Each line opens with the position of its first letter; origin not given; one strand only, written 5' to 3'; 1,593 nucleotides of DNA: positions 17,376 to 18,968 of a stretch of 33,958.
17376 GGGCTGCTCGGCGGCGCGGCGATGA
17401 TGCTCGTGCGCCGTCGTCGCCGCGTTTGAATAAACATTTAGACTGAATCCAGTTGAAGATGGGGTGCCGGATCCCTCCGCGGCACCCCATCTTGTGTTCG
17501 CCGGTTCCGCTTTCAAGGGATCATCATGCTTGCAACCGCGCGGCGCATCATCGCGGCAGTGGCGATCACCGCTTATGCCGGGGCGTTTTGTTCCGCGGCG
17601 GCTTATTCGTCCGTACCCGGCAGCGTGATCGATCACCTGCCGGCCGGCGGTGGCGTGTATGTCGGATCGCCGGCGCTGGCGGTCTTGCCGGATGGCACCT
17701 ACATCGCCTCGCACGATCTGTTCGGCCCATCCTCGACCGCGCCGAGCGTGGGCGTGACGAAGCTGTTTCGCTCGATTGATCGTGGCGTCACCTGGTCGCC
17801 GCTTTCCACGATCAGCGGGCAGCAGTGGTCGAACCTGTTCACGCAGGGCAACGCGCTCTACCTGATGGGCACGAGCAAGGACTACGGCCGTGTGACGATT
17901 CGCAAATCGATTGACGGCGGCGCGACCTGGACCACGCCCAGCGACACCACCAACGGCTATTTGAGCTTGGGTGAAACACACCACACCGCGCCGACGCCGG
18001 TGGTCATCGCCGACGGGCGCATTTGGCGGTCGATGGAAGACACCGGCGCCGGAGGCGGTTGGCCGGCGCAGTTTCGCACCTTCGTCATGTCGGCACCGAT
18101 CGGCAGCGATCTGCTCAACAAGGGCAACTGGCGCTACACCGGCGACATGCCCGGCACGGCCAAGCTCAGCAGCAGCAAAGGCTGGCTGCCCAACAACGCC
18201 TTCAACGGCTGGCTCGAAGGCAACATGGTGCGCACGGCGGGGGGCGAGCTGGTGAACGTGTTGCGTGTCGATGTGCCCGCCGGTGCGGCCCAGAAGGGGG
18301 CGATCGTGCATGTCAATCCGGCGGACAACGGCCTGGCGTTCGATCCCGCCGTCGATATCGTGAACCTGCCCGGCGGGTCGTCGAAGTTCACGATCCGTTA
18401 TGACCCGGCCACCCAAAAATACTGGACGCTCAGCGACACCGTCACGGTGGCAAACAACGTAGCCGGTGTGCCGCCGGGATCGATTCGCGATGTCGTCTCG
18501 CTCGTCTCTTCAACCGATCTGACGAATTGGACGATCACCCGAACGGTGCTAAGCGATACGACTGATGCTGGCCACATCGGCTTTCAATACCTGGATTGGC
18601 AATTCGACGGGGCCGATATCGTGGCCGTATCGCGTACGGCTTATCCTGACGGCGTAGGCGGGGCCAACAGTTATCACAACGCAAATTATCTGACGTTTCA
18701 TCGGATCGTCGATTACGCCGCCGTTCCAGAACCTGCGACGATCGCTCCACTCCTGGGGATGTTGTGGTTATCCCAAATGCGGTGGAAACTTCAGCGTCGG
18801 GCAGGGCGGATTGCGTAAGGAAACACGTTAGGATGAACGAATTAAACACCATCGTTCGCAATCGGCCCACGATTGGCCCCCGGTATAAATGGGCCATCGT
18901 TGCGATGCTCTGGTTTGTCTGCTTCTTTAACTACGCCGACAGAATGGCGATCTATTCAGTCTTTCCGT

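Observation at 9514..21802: nan-like locus with non-canonical downstream enzymes: candidate uncharacterised ulosonic-acid (Kdo/Kdn-like) harvesting and catabolic pathway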

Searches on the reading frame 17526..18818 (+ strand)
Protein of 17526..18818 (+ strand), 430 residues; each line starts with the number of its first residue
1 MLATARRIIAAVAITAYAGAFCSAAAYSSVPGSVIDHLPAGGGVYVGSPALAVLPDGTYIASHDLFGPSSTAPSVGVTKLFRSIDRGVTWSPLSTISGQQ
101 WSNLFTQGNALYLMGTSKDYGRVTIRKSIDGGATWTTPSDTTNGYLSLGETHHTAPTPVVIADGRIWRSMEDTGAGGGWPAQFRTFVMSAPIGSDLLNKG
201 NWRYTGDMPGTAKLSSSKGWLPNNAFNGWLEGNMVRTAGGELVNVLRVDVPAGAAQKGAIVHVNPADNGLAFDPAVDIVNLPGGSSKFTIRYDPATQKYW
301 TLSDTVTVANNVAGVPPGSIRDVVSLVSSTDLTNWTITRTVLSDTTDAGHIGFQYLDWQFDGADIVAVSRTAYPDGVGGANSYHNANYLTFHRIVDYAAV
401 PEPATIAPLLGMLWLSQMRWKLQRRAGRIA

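Call 4: search_protein_families(library=pfam, proteins=[window:17526-18818:+], max_evalue=0.01)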
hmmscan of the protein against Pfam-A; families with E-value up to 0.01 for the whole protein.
window:17526-18818:+ (430 aa): 1 family
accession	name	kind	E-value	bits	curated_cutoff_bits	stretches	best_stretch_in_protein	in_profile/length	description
PF02012.26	BNR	-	0.00094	19.3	27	0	81-92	1-12/12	BNR/Asp-box repeat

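Call 5: search_protein_families(library=ncbifam, proteins=[window:17526-18818:+], max_evalue=0.01)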
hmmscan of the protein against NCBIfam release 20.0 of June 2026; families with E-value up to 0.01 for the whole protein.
window:17526-18818:+ (430 aa): 0 families

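Call 6: search_solved_structures(query=window:17526-18818:+, max_evalue=10, show_alignments=2)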
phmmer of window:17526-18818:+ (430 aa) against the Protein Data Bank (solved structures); distinct sequences matched with E-value up to 10: 1.
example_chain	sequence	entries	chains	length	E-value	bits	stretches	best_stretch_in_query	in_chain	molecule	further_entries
4fj6_A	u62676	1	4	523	0.23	13.7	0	115-138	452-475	glycoside hydrolase family 33, candidate sialidase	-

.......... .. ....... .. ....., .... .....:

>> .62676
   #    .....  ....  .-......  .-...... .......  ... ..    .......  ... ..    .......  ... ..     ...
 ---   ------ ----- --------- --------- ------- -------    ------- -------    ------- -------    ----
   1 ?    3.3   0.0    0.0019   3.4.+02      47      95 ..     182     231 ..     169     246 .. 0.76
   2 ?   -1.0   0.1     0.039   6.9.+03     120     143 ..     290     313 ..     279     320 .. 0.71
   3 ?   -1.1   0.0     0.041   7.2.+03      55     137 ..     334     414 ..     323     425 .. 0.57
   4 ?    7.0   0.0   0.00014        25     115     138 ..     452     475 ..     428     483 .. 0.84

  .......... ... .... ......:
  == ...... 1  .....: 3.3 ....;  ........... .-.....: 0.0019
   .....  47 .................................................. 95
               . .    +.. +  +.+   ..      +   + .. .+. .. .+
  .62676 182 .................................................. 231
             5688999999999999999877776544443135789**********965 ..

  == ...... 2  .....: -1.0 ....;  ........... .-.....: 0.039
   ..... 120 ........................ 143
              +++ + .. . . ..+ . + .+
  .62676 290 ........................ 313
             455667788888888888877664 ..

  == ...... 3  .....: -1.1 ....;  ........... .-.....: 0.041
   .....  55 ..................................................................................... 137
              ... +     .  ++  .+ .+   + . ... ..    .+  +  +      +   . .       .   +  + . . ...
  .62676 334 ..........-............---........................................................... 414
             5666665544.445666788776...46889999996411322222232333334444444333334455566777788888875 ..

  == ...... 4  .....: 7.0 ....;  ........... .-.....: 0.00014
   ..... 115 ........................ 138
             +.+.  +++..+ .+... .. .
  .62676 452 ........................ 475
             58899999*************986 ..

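Call 9: find_homologous_proteins(query=window:17526-18818:+, max_evalue=0.00001)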
Query window:17526-18818:+ (430 aa): 642 proteins with E <= 0.00001 among 8000 candidates; the best 120 are listed.
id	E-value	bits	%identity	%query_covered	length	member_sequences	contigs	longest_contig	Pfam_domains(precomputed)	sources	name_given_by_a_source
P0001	4.2e-288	974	100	100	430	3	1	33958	-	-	-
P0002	9.7e-190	649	74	92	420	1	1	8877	-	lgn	-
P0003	1.8e-144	500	57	96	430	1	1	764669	PF13088.13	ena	-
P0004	1.0e-143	498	58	91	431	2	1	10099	-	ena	-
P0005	2.2e-142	493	58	90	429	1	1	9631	PF13088.13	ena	-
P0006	8.6e-125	435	54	85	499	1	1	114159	PF00404.25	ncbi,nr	ncbi:MAG: exo-alpha-sialidase [Phycisphaeraceae bacterium]|nr:exo-alpha-sialidase [Phycisphaeraceae 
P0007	1.9e-121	424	52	87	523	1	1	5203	-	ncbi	ncbi:MAG: sialidase family protein, partial [Phycisphaerales bacterium]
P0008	2.1e-121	424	50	92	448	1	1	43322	-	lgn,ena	-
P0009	8.1e-120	419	52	91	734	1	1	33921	-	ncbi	-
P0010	3.9e-119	417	51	85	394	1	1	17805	-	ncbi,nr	ncbi:MAG: exo-alpha-sialidase, partial [Pirellulales bacterium]|nr:exo-alpha-sialidase [Pirellulales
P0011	6.6e-117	409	51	87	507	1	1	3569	-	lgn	-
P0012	3.4e-116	407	51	86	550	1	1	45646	PF00404.25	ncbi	-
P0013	4.5e-116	407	48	93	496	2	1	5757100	-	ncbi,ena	-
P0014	1.1e-115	405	51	90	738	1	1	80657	PF00404.25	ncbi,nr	ncbi:MAG: hypothetical protein IT445_19015 [Phycisphaeraceae bacterium]|nr:hypothetical protein [Phy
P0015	1.1e-115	405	53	85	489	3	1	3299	-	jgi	-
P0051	8.6e-107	376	47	93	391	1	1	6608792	PF13088.13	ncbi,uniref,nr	ncbi:sialidase family protein [Aeoliella mucimassa]|uniref:BNR/Asp-box repeat protein n=1 Tax=Aeolie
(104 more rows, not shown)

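Call 13: find_encoding_contigs(protein=P0003, flank=10000, max_places=2)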
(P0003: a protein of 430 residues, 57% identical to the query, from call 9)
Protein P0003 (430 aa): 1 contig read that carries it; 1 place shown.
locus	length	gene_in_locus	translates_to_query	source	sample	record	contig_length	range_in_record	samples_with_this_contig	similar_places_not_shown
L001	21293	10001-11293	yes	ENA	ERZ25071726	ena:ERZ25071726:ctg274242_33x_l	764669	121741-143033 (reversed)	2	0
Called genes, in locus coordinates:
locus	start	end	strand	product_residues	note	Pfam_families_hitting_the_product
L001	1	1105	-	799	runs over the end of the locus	PF07944:Beta-AFase-like_GH127_cat, PF20736:Glyco_hydro127M, PF16375:DUF4986, PF20620:DUF6805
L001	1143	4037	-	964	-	PF22666:Glyco_hydro_2_N2 (weak), PF00703:Glyco_hydro_2, PF02836:Glyco_hydro_2_C, PF16355:DUF4982, PF00754:F5_F8_type_C, PF22633:F5_F8_type_C_2, PF16355:DUF4982, PF18565:Glyco_hydro2_C5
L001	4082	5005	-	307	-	PF05721:PhyH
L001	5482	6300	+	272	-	PF13385:Laminin_G_3, PF07589:PEP_exosort_dom (weak)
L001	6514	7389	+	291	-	PF00392:GntR, PF07729:FCD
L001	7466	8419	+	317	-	PF07963:N_methyl (weak)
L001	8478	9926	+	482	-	PF07676:PD40 (faint), PF12566:DUF3748, PF26549:Tricorn_N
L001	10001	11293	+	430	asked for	PF13088:BNR_2 (faint)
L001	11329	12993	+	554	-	PF13088:BNR_2 (faint)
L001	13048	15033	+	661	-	PF03781:FGE-sulfatase, PF13088:BNR_2, PF02012:BNR (faint)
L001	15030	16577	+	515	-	PF00474:SSF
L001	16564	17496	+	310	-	PF00701:DHDPS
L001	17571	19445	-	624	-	PF01935:DUF87, PF05872:HerA_C (faint), PF10412:TrwB_AAD_bind (weak)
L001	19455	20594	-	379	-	-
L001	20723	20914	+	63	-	-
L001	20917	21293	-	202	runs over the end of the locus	-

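Call 14: find_encoding_contigs(protein=P0002, flank=10000, max_places=2)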
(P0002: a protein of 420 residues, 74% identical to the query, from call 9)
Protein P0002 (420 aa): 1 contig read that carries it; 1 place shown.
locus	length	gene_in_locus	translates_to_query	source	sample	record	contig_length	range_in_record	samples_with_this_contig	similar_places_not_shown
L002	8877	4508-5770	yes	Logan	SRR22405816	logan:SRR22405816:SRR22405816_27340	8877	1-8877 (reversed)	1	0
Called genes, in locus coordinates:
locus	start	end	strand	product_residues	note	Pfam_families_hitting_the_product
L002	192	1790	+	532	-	PF13088:BNR_2 (faint)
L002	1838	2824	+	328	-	PF00701:DHDPS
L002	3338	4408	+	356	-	-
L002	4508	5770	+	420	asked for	-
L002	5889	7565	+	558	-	PF00370:FGGY_N (weak), PF02782:FGGY_C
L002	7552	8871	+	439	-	PF07690:MFS_1, PF03137:OATP (weak), PF07690:MFS_1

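Call 15: find_encoding_contigs(protein=P0013, flank=10000, max_places=1)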
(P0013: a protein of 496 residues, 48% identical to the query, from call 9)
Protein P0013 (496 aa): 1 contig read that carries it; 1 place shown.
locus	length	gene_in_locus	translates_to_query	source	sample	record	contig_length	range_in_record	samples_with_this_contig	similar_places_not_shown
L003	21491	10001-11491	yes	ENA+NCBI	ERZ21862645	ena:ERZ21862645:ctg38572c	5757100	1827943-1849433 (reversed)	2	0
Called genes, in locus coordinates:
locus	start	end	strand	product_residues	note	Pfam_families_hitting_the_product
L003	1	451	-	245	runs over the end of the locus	-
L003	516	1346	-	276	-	PF07963:N_methyl (weak)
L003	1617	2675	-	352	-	PF00389:2-Hacid_dh (weak), PF02826:2-Hacid_dh_C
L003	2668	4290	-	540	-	PF04616:Glyco_hydro_43, PF17851:GH43_C2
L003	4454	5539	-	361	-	PF07589:PEP_exosort_dom (weak)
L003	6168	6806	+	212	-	-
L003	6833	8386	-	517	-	PF00884:Sulfatase, PF01663:Phosphodiest (weak), PF16347:SGSH_C (weak)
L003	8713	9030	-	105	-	-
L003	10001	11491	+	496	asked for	-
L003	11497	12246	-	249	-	PF02311:AraC_binding, PF12833:HTH_18, PF00165:HTH_AraC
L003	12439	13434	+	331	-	-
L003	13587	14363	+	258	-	-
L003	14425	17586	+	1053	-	PF13517:FG-GAP_3 (weak)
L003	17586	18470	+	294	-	PF07963:N_methyl (weak)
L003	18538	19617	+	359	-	PF01156:IU_nuc_hydro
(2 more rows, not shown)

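Call 16: find_encoding_contigs(protein=P0051, flank=10000, max_places=1)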
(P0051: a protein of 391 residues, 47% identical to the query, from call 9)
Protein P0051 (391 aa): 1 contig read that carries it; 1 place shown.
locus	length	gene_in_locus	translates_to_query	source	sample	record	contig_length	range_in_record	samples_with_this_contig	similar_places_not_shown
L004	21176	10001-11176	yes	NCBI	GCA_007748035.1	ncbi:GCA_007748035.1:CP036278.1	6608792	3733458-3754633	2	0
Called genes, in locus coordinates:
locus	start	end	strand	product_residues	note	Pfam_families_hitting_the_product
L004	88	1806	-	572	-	PF04773:FecR, PF13385:Laminin_G_3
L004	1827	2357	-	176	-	PF04542:Sigma70_r2, PF08281:Sigma70_r4_2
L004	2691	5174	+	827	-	PF00404:Dockerin_1 (faint), PF07589:PEP_exosort_dom (faint)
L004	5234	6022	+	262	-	PF07589:PEP_exosort_dom (faint)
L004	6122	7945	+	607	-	PF00884:Sulfatase, PF16347:SGSH_C, PF00404:Dockerin_1 (weak)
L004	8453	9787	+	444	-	PF00083:Sugar_tr, PF07690:MFS_1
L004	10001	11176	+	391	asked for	PF13088:BNR_2 (weak)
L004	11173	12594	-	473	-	-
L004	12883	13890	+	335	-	-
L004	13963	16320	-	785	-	PF04909:Amidohydro_2, PF00202:Aminotran_3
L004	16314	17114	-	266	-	PF00106:adh_short, PF08659:KR, PF01370:Epimerase (weak), PF13561:adh_short_C2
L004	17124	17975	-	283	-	PF04909:Amidohydro_2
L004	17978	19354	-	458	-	PF00202:Aminotran_3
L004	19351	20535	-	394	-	PF01168:Ala_racemase_N, PF14031:D-ser_dehydrat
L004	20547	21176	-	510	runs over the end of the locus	PF00474:SSF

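Call 17: find_encoding_contigs(protein=P0006, flank=10000, max_places=1)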
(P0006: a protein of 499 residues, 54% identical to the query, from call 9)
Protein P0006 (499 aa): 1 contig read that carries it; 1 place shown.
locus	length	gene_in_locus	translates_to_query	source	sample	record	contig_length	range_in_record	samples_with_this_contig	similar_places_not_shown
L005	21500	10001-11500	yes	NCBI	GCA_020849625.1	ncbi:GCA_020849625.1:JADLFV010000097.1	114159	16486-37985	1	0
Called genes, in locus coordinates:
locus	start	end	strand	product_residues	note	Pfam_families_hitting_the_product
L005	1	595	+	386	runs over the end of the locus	PF00510:COX3 (weak)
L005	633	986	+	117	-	PF03626:COX4_pro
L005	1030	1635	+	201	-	PF00510:COX3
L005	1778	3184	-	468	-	-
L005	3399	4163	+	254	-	PF06283:ThuA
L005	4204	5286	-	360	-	PF01208:URO-D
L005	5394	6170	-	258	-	PF05721:PhyH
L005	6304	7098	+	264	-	PF00165:HTH_AraC, PF12833:HTH_18, PF00165:HTH_AraC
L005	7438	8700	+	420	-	PF25852:DUF6242_C (faint)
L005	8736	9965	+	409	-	-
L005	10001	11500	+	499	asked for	PF00404:Dockerin_1 (weak)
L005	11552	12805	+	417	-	-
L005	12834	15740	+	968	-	PF01436:NHL (faint), PF20067:SSL_N (faint)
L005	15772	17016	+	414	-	-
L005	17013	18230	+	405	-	PF25852:DUF6242_C (faint)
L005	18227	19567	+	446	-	PF13088:BNR_2 (faint)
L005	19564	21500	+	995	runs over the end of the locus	PF13088:BNR_2 (faint), PF01436:NHL (faint), PF24684:Vgb_lyase (weak), PF20067:SSL_N (faint)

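Call 19: search_solved_structures(query=A1, max_evalue=10, show_alignments=1)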
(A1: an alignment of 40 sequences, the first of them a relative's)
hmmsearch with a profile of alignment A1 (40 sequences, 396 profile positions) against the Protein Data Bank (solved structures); distinct sequences matched with E-value up to 10: 92 (the best 60 are shown).
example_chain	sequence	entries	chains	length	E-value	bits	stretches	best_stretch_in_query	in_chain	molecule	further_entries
6myv_A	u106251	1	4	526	5.9e-07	31.7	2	117-140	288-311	Sialidase26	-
4fj6_A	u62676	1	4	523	6.4e-07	31.6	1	117-141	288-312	glycoside hydrolase family 33, candidate sialidase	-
6mrv_B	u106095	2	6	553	7.1e-07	31.4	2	117-140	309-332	Sialidase26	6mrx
4q6k_A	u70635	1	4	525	2.7e-06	29.5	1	117-139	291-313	BNR/Asp-box repeat protein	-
4bbw_A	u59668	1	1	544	7.3e-06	28.1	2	119-140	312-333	SIALIDASE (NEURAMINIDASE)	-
7qy9_A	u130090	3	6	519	1.7e-05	26.9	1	11-92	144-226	BNR/Asp-box repeat protein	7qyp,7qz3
7qxo_A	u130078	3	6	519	1.9e-05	26.7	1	11-92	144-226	BNR/Asp-box repeat protein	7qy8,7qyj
8t26_A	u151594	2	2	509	4e-05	25.7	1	109-139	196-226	Sialidase, putative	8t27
6p2m_A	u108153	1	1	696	5.2e-05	25.3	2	78-168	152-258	Type 3a cellulose-binding domain protein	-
8feb_A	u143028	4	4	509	8.1e-05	24.7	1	118-142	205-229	Sialidase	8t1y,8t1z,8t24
9db6_A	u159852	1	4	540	9.8e-05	24.4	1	117-140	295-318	BNR/Asp-box repeat protein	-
6mnj_A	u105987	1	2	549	0.00011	24.2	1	34-92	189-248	Hz136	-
2ebs_A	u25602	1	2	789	0.00043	22.3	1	108-142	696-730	Oligoxyloglucan reducing end-specific cellobiohydrolase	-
1sqj_A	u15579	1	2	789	0.00043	22.3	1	108-142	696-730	oligoxyloglucan reducing-end-specific cellobiohydrolase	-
8gn6_C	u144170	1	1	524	0.00045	22.2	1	121-140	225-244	Sialidase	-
3a71_A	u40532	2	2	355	0.00084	21.3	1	53-102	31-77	Exo-arabinanase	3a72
2w5n_A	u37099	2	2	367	0.016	17.1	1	55-99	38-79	ALPHA-L-ARABINOFURANOSIDASE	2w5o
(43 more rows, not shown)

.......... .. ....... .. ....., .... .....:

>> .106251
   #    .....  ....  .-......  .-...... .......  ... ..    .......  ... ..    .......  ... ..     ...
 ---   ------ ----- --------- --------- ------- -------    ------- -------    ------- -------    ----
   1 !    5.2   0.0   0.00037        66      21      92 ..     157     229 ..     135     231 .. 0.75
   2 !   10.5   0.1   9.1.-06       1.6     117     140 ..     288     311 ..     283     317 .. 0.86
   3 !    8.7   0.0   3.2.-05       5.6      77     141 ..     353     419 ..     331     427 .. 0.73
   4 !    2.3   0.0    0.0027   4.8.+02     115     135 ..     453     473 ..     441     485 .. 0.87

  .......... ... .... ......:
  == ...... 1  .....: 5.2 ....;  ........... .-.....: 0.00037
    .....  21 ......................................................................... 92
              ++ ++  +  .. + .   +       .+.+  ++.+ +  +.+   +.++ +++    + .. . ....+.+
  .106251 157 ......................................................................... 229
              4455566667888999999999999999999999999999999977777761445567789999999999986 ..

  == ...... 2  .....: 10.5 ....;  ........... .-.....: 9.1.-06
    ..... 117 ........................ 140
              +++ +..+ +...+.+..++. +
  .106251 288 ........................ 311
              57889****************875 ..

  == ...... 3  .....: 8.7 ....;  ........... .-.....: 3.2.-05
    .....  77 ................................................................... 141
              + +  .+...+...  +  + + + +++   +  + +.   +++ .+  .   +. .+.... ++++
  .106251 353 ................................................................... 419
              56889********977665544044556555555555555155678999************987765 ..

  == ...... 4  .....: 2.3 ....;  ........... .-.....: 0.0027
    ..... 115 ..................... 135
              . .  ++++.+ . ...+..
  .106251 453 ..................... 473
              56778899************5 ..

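Call 21: predict_structure(alignment_id=A1)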
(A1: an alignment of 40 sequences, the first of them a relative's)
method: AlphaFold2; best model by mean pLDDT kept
length: 430 residues; sequences in the alignment: 40
mean_pLDDT: 91.7   pTM: 0.86
mean pLDDT of the five models: 91.7, 90.9, 90.5, 90.4, 89.1
residues with pLDDT >= 90: 350; 70-90: 47; 50-70: 26; < 50: 7
segments of 3 or more residues with pLDDT < 50: 404-407, 428-430
pLDDT, mean of each block of 10 residues (from residue 1): 73 68 77 96 96 98 97 97 98 98 96 97 98 98 88 94 97 94 97 98 90 94 96 96 98 97 96 98 97 97 94 94 97 97 94 97 97 89 95 92 50 69 63
secondary structure, 60 per line:
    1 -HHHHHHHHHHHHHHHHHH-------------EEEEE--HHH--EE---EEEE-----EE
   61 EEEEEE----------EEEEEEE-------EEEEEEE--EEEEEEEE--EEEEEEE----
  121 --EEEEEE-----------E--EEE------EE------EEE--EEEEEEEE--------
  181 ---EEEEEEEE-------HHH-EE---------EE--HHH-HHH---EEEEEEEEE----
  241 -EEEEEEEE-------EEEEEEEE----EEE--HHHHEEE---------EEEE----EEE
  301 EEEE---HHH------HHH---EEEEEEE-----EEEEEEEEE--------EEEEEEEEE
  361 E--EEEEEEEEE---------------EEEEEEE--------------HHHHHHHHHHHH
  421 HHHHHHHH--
elements in order: H2-19 E33-37 E50-53 E59-66 E77-83 E91-97 E100-107 E110-116 E123-128 E143-145 E160-162 E165-172 E184-191 E228-236 E242-249 E257-264 E269-271 H274-277 E278-280 E290-293 E298-304 E323-329 E335-343 E352-361 E364-372 E388-394 H409-428
